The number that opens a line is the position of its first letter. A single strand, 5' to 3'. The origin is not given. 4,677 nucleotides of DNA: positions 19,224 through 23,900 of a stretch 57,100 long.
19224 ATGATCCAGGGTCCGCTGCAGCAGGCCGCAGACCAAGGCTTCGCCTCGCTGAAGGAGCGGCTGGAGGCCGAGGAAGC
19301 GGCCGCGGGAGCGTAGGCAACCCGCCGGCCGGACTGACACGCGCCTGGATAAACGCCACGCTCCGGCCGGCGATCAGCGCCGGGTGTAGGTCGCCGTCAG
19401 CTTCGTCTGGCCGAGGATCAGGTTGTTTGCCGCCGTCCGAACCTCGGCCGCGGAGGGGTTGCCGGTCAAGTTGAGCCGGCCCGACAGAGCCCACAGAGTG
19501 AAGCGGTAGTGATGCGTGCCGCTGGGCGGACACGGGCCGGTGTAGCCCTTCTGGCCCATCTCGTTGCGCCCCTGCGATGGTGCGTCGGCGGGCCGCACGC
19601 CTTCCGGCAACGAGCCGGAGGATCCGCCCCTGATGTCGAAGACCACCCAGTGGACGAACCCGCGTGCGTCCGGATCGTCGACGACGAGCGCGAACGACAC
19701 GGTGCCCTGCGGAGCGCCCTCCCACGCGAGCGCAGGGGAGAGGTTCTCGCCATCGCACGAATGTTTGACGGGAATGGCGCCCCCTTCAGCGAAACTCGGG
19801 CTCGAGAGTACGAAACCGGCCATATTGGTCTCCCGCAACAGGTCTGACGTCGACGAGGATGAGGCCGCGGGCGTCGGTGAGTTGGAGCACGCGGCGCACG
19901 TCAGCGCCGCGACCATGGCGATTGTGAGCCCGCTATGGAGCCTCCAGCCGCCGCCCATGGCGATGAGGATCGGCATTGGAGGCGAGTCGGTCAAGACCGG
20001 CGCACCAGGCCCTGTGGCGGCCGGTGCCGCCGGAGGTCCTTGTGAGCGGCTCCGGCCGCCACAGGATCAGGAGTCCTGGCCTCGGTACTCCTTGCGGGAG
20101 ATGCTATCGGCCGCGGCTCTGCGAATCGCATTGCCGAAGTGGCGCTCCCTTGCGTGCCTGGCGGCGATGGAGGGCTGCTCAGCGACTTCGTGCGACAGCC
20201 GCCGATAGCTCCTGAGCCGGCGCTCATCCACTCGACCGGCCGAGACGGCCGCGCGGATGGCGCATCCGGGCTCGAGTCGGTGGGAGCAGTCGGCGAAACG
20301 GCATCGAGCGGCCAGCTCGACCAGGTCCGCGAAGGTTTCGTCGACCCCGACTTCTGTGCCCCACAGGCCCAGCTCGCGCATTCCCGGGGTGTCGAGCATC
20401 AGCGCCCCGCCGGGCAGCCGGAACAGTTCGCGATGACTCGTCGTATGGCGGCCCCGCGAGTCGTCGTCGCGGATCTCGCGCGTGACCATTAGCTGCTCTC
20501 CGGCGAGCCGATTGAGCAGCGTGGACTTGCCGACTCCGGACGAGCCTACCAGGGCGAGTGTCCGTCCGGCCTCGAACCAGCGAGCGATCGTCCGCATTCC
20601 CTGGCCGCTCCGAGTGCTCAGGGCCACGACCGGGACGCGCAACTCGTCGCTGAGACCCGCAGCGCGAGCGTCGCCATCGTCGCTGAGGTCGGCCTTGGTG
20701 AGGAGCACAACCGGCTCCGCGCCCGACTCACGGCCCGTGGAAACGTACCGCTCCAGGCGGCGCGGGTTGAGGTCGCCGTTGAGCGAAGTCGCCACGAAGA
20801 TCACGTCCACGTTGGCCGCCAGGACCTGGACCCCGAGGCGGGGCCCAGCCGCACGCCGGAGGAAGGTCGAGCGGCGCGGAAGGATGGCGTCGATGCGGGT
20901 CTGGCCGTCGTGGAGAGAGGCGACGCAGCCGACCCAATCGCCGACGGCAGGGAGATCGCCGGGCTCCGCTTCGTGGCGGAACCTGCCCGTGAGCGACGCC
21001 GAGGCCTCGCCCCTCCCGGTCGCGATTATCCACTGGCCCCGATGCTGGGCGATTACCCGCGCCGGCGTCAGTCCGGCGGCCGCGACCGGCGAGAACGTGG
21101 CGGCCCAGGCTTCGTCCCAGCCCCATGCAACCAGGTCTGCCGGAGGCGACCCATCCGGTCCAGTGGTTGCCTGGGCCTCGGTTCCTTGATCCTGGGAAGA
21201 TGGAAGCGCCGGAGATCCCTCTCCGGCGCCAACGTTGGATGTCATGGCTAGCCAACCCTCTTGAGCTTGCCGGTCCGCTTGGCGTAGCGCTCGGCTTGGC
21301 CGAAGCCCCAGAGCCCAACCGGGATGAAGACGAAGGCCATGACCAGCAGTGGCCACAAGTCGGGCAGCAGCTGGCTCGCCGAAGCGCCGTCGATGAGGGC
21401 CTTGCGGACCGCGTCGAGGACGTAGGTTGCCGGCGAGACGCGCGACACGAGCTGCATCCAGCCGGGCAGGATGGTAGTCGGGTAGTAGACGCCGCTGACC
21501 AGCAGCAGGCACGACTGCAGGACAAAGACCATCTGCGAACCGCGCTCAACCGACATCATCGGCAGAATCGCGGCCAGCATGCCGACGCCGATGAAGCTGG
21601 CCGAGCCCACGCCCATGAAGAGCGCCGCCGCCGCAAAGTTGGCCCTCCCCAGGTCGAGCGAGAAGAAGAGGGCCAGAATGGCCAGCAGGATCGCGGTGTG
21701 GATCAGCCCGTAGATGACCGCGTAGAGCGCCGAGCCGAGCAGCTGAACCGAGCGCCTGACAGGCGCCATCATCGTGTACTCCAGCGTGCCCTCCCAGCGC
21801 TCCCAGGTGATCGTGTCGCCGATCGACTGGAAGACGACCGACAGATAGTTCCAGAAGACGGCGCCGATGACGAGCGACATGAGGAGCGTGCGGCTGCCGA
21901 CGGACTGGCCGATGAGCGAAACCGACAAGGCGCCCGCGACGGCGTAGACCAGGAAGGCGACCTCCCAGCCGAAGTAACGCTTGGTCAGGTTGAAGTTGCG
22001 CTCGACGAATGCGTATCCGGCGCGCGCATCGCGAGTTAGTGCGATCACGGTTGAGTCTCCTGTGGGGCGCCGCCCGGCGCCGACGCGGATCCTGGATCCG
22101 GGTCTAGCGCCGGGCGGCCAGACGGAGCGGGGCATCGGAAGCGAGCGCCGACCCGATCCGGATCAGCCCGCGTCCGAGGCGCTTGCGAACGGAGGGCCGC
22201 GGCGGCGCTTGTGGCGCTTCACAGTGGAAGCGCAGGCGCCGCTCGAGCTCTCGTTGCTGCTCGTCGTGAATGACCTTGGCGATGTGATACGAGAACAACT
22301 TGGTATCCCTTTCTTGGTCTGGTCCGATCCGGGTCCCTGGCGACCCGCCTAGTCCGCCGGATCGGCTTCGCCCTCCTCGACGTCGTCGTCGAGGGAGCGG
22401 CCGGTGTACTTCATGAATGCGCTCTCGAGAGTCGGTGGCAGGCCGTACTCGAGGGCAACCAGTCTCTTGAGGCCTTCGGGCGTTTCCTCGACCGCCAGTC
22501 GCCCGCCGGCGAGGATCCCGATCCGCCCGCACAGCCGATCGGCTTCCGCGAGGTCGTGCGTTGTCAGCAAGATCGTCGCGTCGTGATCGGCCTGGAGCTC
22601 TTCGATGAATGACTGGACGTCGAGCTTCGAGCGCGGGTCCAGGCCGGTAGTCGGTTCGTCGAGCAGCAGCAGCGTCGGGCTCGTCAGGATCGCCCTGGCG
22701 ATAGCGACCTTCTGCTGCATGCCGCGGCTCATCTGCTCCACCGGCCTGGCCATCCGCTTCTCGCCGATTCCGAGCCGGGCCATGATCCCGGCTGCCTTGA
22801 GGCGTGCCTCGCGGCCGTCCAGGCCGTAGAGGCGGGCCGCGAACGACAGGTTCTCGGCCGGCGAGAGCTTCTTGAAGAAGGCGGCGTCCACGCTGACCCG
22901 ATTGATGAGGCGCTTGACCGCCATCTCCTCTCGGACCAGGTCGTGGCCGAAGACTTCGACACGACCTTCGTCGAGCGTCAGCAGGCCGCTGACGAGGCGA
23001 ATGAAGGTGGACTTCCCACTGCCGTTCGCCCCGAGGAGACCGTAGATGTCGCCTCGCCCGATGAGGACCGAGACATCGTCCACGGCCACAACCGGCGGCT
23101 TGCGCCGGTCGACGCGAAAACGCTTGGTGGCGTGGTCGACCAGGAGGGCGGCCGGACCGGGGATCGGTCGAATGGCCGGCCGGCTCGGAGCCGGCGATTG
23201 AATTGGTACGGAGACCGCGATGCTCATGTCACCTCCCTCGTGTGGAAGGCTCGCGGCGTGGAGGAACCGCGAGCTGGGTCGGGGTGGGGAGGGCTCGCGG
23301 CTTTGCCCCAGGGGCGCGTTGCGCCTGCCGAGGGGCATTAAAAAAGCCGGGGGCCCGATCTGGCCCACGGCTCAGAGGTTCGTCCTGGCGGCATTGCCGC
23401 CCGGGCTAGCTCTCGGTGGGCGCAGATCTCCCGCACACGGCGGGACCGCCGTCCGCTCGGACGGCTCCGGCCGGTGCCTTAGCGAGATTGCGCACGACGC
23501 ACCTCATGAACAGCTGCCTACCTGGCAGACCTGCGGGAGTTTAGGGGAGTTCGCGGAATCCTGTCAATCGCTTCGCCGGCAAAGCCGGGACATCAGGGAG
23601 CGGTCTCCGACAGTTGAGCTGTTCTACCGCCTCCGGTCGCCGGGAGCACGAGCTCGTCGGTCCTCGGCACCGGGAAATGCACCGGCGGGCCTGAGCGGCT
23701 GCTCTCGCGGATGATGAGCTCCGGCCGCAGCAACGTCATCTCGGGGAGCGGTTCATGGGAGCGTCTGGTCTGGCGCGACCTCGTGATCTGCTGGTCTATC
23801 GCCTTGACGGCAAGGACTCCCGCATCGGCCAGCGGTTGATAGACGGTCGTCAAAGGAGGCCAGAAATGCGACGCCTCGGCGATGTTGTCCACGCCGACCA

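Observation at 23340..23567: Promoter, structured RNA of about 190 nt and intrinsic terminator ahead of the ABC-2/rsgA operon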

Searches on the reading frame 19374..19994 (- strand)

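Call 9: search_protein_families(library=pfam, proteins=[window:19374-19994:-])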
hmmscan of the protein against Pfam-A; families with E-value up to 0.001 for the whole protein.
window:19374-19994:- (206 aa): 1 family
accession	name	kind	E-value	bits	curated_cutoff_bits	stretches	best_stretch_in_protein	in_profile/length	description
PF01161.25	PBP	-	1.7e-35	122.7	24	1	74-203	2-135/135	Phosphatidylethanolamine-binding protein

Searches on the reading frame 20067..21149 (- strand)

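Call 21: search_protein_families(library=ncbifam, proteins=[window:20067-21149:-], max_evalue=0.00001)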
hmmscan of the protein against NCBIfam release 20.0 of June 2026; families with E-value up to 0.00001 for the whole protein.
window:20067-21149:- (360 aa): 6 families
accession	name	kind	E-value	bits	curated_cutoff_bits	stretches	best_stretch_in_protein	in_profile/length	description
NF008931.0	PRK12288.1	equivalog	1.1e-48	166.1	360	1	85-326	94-337/347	small ribosomal subunit biogenesis GTPase RsgA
TIGR00157.1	TIGR00157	equivalog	1.1e-41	143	100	1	69-319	3-246/247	ribosome small subunit-dependent GTPase A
NF008932.0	PRK12289.1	equivalog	2.6e-28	99.1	483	1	68-301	60-287/363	small ribosomal subunit biogenesis GTPase RsgA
NF000908.1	PRK00089.1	equivalog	5.9e-06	25.8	237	0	198-226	6-34/291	GTPase Era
TIGR03597.1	GTPase_YqeH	equivalog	7.2e-06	25.4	297.4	1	173-257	130-215/361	ribosome biogenesis GTPase YqeH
TIGR00231.1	small_GTP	domain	9.2e-06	25.5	42.5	0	196-259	4-64/164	GTP-binding protein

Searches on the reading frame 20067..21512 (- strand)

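Call 9: search_protein_families(library=pfam, proteins=[window:20067-21512:-])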
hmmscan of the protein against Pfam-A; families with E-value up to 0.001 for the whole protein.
window:20067-21512:- (481 aa): 5 families
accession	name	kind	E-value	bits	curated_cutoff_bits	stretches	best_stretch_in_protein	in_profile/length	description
PF03193.22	RsgA_GTPase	-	1.8e-45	155.3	30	1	210-384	1-174/174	RsgA GTPase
PF01926.29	MMR_HSR1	-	1.1e-06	29.2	21.9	1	319-399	2-75/113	50S ribosome-binding GTPase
PF00005.33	ABC_tran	-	7.1e-06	27.1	25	1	313-347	8-42/137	ABC transporter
PF02421.24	FeoB_N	-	5.1e-05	23.3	27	0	318-344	2-28/156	Ferrous iron transport protein B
PF13671.12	AAA_33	-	0.00041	21.1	27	0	320-357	3-38/143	AAA domain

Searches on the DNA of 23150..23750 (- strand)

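Call 4: search_rna_families(source=window, start=23150, end=23750, threshold=evalue, max_evalue=10, show_alignments=3)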
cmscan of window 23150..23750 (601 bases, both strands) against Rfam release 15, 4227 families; matches with E-value up to 10: 9.
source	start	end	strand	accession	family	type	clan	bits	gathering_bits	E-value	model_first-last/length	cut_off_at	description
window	23340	23402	-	RF02241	Xoo2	Gene; sRNA;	-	28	45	0.0023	1-78/78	no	Xanthomonadaceae sRNA Xoo2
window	23363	23421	-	RF02163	sR-tMet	Gene; snRNA; snoRNA; CD-box;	-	20.4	50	0.47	1-72/72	no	Small nucleolar RNA sR-tMet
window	23342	23401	+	RF01521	CC1840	Gene; sRNA;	-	18.3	50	5.2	1-95/95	no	caulobacter sRNA CC1840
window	23336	23574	+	RF02205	WT1-AS_3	Gene; lncRNA;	-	17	55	4.8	1-245/245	no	WT1 antisense RNA conserved region 3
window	23294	23423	+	RF02605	scr5239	Gene; sRNA;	-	15.7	64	3.3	1-158/158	no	Streptomyces sRNA scr5239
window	23707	23728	+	RF00095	snoPyro_CD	Gene; snRNA; snoRNA; CD-box;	CL00132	14.7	45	2.8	1-58/58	no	Pyrococcus C/D box small nucleolar RNA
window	23338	23408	-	RF02866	ncS16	Gene; sRNA;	-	13.7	48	6.3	1-83/83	no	Burkholderia sRNA 16 (Bc_KC_sr1)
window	23333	23372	+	RF02657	sot2652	Gene; sRNA;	-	13.6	61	1.5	123-160/187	no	Sense overlapping transcript RNA 2652 (sot)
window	23707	23724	+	RF01126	sR41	Gene; snRNA; snoRNA; CD-box;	-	11.4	54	4.2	1-53/53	no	Small nucleolar RNA sR41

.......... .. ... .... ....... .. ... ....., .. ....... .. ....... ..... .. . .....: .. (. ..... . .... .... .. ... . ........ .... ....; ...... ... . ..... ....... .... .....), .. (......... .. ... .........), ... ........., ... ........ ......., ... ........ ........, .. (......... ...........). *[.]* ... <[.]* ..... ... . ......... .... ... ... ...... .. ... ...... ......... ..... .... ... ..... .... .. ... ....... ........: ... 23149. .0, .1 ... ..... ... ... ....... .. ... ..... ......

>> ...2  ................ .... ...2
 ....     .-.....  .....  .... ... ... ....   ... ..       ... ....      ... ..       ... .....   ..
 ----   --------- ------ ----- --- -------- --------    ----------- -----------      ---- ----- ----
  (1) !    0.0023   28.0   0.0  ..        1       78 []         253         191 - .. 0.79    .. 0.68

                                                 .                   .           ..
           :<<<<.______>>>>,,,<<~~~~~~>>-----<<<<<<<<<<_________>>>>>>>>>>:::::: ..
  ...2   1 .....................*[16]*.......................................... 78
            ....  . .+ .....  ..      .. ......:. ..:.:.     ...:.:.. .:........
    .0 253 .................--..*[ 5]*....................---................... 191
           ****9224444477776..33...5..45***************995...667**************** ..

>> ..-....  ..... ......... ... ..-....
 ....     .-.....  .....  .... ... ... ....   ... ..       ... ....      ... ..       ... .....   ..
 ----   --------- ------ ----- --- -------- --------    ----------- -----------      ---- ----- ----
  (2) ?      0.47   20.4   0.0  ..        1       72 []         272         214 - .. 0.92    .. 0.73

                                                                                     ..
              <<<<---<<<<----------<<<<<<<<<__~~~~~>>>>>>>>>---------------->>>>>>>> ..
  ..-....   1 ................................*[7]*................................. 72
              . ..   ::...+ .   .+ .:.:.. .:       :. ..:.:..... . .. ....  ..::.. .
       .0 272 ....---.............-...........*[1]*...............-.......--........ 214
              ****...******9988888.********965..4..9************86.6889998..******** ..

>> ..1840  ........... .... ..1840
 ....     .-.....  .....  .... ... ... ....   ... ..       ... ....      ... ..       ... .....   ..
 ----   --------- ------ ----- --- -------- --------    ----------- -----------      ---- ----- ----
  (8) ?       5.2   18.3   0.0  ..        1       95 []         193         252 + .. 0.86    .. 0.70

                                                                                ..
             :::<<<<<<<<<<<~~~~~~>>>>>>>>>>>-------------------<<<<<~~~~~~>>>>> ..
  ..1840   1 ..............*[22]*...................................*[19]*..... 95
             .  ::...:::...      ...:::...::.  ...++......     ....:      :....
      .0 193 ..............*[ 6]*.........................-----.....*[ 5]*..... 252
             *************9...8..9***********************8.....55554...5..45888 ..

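Call 55: build_rna_model(alignment_id=A1, structure=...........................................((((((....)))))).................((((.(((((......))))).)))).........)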
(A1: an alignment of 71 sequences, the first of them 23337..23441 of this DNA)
Model R1 built from alignment A1 (71 sequences, 111 columns); structure: as given.
model positions 104; base pairs 15; branch points 1; effective number of sequences 3.23; information 0.59 bits per position. Calibrated on 0.2 Mb of random sequence (short: E-values are rough).
structure used (alignment columns):
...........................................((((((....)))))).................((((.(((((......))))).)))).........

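Call 56: search_with_rna_model(model_id=R1, sources=[window, L023, L075, L093, L117, L148, L161, L014, L031, L039, L042, L046, L067, L025, L027], max_evalue=1)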
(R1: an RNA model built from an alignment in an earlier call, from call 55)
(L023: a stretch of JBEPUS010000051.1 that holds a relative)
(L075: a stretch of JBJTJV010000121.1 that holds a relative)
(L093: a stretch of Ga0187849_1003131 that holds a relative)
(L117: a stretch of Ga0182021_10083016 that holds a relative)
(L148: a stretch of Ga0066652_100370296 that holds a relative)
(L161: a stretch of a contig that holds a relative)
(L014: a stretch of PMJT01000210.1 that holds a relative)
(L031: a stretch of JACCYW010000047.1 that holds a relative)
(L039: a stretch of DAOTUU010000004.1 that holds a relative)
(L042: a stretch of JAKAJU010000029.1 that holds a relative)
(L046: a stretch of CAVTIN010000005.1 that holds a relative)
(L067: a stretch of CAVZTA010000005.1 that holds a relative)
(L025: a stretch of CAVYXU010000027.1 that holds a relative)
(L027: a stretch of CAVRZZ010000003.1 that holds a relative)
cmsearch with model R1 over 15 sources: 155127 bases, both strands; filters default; matches with E-value up to 1: 27.
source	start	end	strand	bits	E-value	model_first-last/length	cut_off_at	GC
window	23340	23441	-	106.1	4.7e-23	1-104/104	no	0.7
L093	9208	9310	+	100.4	1e-21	1-104/104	no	0.72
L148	789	893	-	98.2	3.2e-21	1-104/104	no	0.69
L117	31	133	+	87.3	1.1e-18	1-104/104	no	0.7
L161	31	133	+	87.3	1.1e-18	1-104/104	no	0.7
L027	3669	3773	+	73.6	1.8e-15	1-104/104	no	0.72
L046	3611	3711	+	72.4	3.5e-15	1-104/104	no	0.72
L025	3611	3711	+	72.4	3.5e-15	1-104/104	no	0.72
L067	3648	3749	+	64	3.2e-13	1-104/104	no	0.73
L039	3685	3786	+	62.5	7.2e-13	1-104/104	no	0.73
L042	3785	3891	+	61.2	1.5e-12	1-104/104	no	0.76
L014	3885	3992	+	54.1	6.4e-11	1-104/104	no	0.7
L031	1315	1406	+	37.3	5.5e-07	1-104/104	no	0.65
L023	3754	3858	+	35.4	1.6e-06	1-104/104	no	0.65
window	23278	23377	+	27.2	0.00013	1-104/104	no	0.72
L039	3749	3837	-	26.8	0.00016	1-104/104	no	0.75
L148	722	826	+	24.4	0.00058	1-104/104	no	0.68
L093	9273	9373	-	22.8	0.0013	1-104/104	no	0.7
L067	3717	3771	-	20.9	0.0037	42-100/104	no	0.71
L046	3675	3771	-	20.1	0.006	1-104/104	no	0.7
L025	3675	3771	-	20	0.006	1-104/104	no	0.7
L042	3861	3889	-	17.9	0.019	69-98/104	no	0.83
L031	5031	5132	+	14.4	0.12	1-104/104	no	0.65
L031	799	897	+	12.2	0.41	1-104/104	no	0.68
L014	3868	3981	-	11.6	0.58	1-104/104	no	0.71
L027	3807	3857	-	10.7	0.91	64-98/104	no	0.76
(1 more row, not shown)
